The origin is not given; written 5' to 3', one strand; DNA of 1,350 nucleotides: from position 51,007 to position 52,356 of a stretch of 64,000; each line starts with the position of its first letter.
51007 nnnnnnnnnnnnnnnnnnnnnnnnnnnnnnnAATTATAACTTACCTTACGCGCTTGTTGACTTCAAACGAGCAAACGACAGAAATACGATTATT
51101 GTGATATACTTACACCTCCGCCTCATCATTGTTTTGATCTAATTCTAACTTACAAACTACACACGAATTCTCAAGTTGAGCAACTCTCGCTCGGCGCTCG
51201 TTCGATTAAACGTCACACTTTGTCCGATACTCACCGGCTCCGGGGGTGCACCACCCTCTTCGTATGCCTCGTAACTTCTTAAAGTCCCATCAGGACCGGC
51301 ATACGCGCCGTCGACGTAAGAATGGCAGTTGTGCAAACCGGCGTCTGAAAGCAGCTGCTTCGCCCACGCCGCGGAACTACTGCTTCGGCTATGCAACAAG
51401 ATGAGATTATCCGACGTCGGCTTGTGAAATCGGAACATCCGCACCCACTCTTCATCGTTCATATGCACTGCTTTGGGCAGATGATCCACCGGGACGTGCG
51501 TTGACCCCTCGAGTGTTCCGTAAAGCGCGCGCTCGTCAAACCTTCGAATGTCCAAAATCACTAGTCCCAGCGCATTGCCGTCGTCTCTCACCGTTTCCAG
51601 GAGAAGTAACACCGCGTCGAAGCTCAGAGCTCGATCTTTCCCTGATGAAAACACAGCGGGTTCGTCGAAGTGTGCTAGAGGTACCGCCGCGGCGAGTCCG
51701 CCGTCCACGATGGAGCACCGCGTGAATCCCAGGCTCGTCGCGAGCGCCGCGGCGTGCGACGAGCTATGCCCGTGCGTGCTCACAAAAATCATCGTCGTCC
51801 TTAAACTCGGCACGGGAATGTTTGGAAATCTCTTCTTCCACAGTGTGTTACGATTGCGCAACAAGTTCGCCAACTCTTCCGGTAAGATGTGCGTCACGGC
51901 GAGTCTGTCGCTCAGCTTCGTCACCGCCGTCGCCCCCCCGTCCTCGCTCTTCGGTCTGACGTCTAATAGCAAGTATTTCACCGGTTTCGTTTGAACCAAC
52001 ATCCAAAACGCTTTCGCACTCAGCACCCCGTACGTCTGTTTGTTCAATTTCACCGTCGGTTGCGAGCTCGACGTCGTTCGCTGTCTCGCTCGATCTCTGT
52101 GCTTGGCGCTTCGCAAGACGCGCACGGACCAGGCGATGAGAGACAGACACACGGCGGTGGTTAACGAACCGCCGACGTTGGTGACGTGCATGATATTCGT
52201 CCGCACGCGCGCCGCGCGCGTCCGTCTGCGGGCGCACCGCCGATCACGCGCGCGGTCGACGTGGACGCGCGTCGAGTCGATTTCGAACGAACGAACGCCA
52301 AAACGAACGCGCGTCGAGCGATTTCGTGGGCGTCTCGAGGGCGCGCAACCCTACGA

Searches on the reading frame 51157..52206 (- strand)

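Call 30: search_protein_families(library=pfam, proteins=[window:51157-52206:-], max_evalue=0.00001)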
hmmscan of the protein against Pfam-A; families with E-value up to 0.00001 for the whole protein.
window:51157-52206:- (349 aa): 1 family
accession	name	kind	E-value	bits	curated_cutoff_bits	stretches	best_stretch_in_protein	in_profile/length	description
PF00581.25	Rhodanese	-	5.2e-13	49.7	22.2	0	210-302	12-96/102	Rhodanese-like domain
